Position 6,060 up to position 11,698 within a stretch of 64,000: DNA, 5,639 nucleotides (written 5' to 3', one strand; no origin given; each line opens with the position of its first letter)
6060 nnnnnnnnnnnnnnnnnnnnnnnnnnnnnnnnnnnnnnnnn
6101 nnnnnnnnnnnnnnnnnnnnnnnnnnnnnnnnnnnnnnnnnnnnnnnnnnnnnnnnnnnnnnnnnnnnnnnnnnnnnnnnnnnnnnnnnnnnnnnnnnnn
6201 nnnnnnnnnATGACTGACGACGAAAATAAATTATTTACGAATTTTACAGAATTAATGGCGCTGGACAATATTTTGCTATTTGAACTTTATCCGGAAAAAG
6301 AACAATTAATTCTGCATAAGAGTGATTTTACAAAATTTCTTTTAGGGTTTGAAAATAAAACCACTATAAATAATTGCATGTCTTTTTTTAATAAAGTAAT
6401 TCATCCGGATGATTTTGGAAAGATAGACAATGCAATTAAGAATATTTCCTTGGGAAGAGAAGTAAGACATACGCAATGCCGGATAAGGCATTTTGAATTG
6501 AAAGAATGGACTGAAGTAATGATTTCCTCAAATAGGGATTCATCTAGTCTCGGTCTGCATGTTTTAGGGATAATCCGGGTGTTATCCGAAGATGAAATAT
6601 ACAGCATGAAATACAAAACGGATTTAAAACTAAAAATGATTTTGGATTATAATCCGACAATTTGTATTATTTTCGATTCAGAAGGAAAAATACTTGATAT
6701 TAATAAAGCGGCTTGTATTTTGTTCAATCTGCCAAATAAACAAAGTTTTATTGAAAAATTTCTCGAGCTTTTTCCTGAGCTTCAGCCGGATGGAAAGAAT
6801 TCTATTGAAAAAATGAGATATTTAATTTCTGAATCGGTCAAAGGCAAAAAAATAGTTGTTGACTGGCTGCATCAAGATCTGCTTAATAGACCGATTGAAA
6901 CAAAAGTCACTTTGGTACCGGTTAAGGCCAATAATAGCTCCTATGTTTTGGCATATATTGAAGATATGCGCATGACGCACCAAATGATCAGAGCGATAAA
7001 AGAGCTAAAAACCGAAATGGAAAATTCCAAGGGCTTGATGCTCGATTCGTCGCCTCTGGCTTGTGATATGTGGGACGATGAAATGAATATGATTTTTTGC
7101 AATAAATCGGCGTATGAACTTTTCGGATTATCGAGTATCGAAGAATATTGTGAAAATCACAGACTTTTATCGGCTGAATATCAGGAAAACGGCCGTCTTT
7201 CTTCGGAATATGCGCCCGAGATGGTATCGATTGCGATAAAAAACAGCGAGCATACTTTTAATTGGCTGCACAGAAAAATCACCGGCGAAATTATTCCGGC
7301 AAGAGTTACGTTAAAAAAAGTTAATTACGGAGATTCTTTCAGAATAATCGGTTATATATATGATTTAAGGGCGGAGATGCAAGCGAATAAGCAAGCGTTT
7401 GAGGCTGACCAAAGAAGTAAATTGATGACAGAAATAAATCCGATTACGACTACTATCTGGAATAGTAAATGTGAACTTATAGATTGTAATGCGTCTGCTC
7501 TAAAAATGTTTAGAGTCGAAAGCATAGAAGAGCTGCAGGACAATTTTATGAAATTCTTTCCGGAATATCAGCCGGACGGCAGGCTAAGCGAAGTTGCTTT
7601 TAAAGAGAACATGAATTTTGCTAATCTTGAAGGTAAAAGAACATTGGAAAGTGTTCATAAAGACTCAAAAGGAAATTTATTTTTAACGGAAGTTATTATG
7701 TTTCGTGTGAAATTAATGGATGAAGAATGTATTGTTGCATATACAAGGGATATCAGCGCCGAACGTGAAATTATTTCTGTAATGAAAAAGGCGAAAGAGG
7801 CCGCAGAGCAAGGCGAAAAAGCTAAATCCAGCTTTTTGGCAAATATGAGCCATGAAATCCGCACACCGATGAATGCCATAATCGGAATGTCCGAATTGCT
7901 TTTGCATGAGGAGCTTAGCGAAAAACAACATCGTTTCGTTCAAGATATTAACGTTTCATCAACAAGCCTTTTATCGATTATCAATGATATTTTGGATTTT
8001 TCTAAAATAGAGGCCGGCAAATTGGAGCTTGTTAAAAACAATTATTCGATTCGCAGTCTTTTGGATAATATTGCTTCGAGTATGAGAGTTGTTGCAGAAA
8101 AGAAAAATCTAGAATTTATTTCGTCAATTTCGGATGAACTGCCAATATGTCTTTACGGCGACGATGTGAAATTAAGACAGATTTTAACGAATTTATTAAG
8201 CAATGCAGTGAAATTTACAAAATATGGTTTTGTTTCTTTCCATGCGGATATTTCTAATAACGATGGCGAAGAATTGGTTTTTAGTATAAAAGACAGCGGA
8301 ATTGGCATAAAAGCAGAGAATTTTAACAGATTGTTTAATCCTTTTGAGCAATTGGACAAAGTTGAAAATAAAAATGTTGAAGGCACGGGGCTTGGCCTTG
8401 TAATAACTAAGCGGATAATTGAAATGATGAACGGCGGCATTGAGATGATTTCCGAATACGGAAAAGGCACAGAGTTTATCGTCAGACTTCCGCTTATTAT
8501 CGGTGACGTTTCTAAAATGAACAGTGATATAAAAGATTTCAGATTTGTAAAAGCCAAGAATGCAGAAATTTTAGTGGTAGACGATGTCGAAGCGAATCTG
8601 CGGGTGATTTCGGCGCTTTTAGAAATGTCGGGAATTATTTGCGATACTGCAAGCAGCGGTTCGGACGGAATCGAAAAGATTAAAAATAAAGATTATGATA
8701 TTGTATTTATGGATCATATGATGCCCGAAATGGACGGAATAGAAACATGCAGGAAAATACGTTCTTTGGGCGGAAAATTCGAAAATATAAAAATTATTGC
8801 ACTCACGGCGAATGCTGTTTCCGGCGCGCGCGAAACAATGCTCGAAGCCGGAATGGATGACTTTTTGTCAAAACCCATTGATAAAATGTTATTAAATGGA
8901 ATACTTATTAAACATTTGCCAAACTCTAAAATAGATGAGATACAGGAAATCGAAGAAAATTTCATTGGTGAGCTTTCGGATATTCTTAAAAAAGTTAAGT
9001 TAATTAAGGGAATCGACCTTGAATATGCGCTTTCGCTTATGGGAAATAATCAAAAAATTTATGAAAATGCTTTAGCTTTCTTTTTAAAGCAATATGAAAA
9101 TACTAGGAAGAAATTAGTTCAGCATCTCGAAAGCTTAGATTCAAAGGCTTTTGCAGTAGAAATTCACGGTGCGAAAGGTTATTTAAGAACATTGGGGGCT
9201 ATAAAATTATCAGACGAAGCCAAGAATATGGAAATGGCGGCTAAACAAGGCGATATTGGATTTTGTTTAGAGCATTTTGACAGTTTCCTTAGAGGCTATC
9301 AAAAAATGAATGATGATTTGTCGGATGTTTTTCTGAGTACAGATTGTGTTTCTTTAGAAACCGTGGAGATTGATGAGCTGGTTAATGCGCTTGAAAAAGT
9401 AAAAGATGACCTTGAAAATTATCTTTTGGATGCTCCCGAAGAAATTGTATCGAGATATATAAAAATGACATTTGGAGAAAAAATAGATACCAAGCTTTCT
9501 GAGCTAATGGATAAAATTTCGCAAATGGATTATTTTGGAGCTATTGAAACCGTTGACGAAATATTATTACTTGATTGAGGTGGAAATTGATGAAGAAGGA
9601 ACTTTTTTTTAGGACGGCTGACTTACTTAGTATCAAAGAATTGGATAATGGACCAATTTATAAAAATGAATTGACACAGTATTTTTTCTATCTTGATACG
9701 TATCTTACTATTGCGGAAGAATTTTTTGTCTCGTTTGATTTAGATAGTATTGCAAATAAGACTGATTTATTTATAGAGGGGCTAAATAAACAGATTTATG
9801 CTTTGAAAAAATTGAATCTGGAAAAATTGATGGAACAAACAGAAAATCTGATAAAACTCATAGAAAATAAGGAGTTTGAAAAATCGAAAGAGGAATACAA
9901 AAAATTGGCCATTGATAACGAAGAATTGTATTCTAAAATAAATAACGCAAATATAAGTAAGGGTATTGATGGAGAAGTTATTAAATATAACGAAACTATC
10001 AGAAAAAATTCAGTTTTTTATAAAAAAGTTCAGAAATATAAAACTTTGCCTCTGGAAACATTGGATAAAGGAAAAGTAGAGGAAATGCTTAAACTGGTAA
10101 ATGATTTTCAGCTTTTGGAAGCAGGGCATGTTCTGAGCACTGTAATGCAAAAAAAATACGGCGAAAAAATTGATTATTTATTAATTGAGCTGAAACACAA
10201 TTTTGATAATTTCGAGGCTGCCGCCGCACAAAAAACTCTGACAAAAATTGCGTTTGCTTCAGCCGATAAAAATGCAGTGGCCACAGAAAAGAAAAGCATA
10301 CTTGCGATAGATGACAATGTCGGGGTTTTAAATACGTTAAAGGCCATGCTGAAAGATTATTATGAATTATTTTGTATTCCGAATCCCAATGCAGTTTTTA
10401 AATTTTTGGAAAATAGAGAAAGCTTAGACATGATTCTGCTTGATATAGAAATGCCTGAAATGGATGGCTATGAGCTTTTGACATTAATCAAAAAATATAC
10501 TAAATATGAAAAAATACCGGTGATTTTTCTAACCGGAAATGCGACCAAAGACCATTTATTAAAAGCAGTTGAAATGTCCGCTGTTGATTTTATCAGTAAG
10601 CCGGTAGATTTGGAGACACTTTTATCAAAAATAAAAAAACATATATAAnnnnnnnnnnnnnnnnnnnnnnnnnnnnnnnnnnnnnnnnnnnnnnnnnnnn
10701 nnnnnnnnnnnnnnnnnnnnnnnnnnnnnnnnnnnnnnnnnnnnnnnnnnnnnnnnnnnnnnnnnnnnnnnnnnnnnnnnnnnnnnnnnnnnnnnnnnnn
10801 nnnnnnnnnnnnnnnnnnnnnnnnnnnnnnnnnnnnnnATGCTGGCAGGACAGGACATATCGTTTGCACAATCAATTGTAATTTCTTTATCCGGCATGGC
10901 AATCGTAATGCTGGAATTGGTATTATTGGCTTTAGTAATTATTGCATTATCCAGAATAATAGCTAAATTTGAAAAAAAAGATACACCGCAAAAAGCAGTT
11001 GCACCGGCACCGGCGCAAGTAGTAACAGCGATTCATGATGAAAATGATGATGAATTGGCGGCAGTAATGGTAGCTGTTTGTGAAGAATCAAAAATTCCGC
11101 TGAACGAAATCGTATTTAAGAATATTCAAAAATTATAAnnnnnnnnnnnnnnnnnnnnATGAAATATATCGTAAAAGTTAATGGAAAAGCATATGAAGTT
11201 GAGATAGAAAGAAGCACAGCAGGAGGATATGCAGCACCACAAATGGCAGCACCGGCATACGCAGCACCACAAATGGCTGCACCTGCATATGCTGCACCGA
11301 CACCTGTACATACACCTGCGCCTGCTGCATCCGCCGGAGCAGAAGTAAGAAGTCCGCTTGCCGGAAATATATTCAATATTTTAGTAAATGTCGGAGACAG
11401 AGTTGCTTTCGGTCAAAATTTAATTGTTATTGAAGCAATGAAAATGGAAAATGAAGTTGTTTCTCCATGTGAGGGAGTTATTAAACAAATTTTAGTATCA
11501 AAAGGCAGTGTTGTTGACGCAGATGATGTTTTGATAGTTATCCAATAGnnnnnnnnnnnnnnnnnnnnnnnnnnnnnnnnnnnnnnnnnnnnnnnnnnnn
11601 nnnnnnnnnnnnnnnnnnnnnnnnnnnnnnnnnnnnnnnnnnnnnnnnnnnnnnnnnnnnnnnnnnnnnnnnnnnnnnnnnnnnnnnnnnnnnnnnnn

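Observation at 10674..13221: HutP-family protein embedded in a malonate decarboxylase operon, with a (G/U)AG-repeat leader and attenuator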

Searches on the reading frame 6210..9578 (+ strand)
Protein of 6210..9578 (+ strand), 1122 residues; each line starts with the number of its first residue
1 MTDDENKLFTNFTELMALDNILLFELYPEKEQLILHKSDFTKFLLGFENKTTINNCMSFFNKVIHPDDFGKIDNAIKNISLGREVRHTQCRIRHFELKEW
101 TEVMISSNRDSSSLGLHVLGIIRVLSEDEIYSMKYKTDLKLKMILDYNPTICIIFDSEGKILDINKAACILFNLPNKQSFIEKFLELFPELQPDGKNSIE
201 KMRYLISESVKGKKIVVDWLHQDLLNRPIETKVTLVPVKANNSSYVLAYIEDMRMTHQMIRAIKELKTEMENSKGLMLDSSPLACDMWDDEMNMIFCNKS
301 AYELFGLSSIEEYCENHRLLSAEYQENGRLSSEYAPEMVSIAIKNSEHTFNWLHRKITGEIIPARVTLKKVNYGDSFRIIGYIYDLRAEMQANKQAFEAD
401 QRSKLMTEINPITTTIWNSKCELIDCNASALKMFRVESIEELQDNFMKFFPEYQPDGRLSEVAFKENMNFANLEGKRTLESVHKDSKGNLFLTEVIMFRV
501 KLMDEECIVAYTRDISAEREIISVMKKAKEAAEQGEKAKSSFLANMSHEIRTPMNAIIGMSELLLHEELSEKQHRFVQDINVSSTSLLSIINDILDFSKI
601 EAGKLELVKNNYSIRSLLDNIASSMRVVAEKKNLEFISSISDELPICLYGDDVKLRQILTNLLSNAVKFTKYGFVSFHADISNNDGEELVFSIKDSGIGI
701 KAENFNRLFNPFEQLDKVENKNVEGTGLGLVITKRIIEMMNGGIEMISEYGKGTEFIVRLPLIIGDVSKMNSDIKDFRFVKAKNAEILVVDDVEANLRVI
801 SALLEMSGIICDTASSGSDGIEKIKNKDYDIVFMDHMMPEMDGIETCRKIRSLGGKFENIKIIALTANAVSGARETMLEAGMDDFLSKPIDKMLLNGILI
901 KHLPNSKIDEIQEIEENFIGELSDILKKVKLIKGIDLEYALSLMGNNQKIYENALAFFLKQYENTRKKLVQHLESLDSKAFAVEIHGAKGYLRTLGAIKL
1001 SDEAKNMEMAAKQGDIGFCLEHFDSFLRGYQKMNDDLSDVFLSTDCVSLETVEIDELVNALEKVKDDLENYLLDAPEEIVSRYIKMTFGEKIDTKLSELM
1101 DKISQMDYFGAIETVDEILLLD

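Call 50: search_protein_families(library=pfam, proteins=[window:6210-9578:+])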
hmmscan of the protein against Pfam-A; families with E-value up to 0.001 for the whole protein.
window:6210-9578:+ (1122 aa): 7 families
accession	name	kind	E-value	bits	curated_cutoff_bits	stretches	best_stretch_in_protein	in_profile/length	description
PF00072.30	Response_reg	-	4.7e-27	94.8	30.2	1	787-894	1-105/111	Response regulator receiver domain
PF02518.31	HATPase_c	-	2.1e-25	89.8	26.4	1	650-762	1-109/111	Histidine kinase-, DNA gyrase B-, and HSP90-like ATPase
PF00512.31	HisKA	-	6.1e-22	77.9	26.9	1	538-603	1-66/66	His Kinase A (phospho-acceptor) domain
PF13426.13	PAS_9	-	4.5e-17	62.6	27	1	418-516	8-102/103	PAS domain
PF13188.13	PAS_8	-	7.3e-13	48.3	21.8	1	140-195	2-57/65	PAS domain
PF00989.32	PAS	-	2.8e-11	43.8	22.6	1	144-242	6-100/113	PAS fold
PF08448.16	PAS_4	-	2.4e-05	24.9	23.1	0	149-240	5-90/110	PAS fold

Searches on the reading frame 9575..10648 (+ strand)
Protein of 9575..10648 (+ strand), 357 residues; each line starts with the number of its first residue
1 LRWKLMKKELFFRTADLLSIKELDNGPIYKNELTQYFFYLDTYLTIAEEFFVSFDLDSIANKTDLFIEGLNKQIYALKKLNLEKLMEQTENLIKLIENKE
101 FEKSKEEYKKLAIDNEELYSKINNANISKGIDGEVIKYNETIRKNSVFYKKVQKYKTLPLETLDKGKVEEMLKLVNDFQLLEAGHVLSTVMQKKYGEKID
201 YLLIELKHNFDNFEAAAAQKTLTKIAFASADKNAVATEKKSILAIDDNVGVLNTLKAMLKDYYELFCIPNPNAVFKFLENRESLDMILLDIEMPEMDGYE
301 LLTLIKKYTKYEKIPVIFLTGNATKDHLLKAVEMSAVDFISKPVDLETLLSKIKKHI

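Call 50: search_protein_families(library=pfam, proteins=[window:9575-10648:+])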
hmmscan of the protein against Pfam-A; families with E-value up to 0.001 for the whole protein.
window:9575-10648:+ (357 aa): 1 family
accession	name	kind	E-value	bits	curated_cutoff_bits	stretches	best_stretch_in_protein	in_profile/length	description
PF00072.30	Response_reg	-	1.1e-22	80.8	30.2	1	242-354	1-111/111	Response regulator receiver domain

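Call 65: search_protein_families(library=ncbifam, proteins=[window:9575-10648:+], max_evalue=0.00001)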
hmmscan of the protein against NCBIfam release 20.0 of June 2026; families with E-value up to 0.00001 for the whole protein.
window:9575-10648:+ (357 aa): 78 families (the best 25 are shown)
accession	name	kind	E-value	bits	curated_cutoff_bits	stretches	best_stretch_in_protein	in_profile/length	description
NF007135.0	PRK09581.1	equivalog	1.6e-17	63.5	474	1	242-354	5-117/457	PleD family two-component system response regulator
NF053854.1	RespRegPhoBBctds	equivalog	2.2e-15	56.6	270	1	242-354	1-112/225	two-component system response regulator PhoB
NF008318.0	PRK11107.1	equivalog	2.2e-15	55.8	890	1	200-356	630-784/920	two-component sensor histidine kinase BarA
NF047793.1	ResRegPgtA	equivalog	2.8e-15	56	650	1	237-355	3-119/414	two-component system response regulator PgtA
NF049963.1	RespRegFlgRCampy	domain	2e-13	50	750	1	242-355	3-111/429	fla regulon two-component system response regulator FlgR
NF038297.2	hybrid_HK_HrmK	equivalog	2e-13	49.9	725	1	220-355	471-606/607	hybrid histidine kinase/response regulator HrmK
NF053512.1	nitric_RR_NosR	exception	2.2e-13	50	400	1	242-355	1-113/422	response regulator c-di-GMP phosphodiesterase, NosR family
NF051850.1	RespRegRprY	equivalog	2.3e-13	50.1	370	1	246-354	13-117/234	response regulator transcription factor RprY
NF006900.1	PRK09390.1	equivalog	3.5e-13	49.6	255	1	237-355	2-118/203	response regulator FixJ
NF045717.1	DVU0259_DivK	exception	4.6e-13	49.4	160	1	239-357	2-116/117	DVU0259 family response regulator domain-containing protein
TIGR02154.1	PhoB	equivalog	1.8e-12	47.1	296.2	1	240-355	3-118/226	phosphate regulon transcriptional regulator PhoB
TIGR01818.1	ntrC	equivalog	4.4e-12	45.5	558.6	1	242-355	1-112/463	nitrogen regulation protein NR(I)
NF008469.0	PRK11361.1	equivalog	5.3e-12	45.2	714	1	238-350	3-113/461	acetoacetate metabolism transcriptional regulator AtoC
TIGR02875.1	spore_0_A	equivalog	8.4e-12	44.9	200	1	239-355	2-120/262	sporulation transcription factor Spo0A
NF007005.1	PRK09468.1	equivalog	1.5e-11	44.2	331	1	238-354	2-116/237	osmolarity response regulator transcription factor OmpR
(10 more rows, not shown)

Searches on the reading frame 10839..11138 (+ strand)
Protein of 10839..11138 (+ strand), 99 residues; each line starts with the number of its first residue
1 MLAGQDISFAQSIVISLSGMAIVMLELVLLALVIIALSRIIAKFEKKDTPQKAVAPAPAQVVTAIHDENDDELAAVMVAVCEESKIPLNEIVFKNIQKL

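Call 5: search_protein_families(library=pfam, proteins=[window:10839-11138:+])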
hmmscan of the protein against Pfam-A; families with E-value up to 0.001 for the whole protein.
window:10839-11138:+ (99 aa): 1 family
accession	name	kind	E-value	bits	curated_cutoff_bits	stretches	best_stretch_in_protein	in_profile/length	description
PF04277.18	OAD_gamma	-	4.5e-13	50.1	27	1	11-79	2-70/76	Oxaloacetate decarboxylase, gamma chain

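Call 6: search_protein_families(library=ncbifam, proteins=[window:10839-11138:+])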
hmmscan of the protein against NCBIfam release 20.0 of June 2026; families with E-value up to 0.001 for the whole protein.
window:10839-11138:+ (99 aa): 3 families
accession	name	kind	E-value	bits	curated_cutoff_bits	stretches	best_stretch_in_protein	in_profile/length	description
TIGR01195.1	oadG_fam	subfamily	6.4e-11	42.7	36.05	1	9-82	4-78/84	sodium pump decarboxylases, gamma subunit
NF002792.0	PRK02919.1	subfamily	1.7e-05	25.4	93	1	11-79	9-72/82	oxaloacetate decarboxylase subunit gamma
NF047902.1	MmDecMmdD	equivalog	0.00013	22.1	150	1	12-79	10-78/112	methylmalonyl-CoA decarboxylase subunit delta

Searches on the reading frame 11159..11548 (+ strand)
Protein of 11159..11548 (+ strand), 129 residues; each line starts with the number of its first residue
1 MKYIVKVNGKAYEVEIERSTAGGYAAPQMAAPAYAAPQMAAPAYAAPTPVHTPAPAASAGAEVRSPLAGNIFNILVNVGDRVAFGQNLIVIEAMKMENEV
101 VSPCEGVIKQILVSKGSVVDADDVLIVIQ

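Call 5: search_protein_families(library=pfam, proteins=[window:11159-11548:+])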
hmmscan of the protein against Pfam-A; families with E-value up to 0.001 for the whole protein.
window:11159-11548:+ (129 aa): 4 families
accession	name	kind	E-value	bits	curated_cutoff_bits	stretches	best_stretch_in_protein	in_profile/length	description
PF00364.28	Biotin_lipoyl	-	3.1e-20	72.2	22.1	1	62-128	2-73/73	Biotin-requiring enzyme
PF13437.12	HlyD_3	-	4.6e-06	27.8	22.2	0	100-128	2-30/106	HlyD family secretion protein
PF13533.13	Biotin_lipoyl_2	-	9.6e-06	25.7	29.8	0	102-128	5-31/32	Biotin-lipoyl like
PF00358.26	PTS_EIIA_1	-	0.00047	20.3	27.2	0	67-96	79-108/127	phosphoenolpyruvate-dependent sugar phosphotransferase system, EIIA 1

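Call 6: search_protein_families(library=ncbifam, proteins=[window:11159-11548:+])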
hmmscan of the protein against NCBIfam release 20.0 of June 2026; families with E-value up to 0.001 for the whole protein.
window:11159-11548:+ (129 aa): 25 families
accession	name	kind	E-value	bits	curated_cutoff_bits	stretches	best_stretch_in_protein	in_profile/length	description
NF004173.0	PRK05641.1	equivalog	6e-29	101.6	199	1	2-127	24-151/153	putative acetyl-CoA carboxylase biotin carboxyl carrier protein subunit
NF005117.0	PRK06549.1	equivalog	2.2e-27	96.2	159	1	2-128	4-129/130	acetyl-CoA carboxylase biotin carboxyl carrier protein subunit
NF006761.0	PRK09282.1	domain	3.4e-23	82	402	1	2-129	466-590/591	pyruvate carboxylase subunit B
NF010643.0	PRK14040.1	subfamily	7.3e-23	80.8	892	1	2-128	481-594/595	oxaloacetate decarboxylase subunit alpha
NF047903.1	MmDecMmdC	equivalog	1.4e-22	80.5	200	1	2-128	3-131/132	methylmalonyl-CoA decarboxylase subunit gamma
TIGR01108.1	oadA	equivalog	1.9e-20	72.9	756.5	1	6-125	469-582/582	sodium-extruding oxaloacetate decarboxylase subunit alpha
NF009554.0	PRK12999.1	equivalog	2.2e-16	58.9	965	1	59-129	1076-1146/1147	pyruvate carboxylase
TIGR02712.1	urea_carbox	equivalog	2.9e-16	58.4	1303.85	1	56-129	1128-1201/1201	urea carboxylase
TIGR01235.1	pyruv_carbox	equivalog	3.2e-16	58.1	1114.45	1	60-128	1074-1142/1143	pyruvate carboxylase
NF006079.0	PRK08225.1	equivalog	7.4e-16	58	95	1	62-129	3-70/70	acetyl-CoA carboxylase biotin carboxyl carrier protein subunit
NF004547.1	PRK05889.1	equivalog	5.1e-14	52.2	75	1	61-129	3-71/71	biotin/lipoyl-binding carrier protein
TIGR00531.1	BCCP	equivalog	1.6e-13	51.4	115.2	1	9-129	25-155/156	acetyl-CoA carboxylase biotin carboxyl carrier protein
NF008814.0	PRK11854.1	equivalog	6.1e-13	48.1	722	1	36-128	81-178/637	pyruvate dehydrogenase complex dihydrolipoyllysine-residue acetyltransferase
TIGR01348.1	PDHac_trf_long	equivalog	2.3e-12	46.3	552.1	1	13-128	102-228/587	dihydrolipoyllysine-residue acetyltransferase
NF010645.0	PRK14042.1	equivalog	2.9e-12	46.1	1182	1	64-128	529-593/596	pyruvate carboxylase subunit B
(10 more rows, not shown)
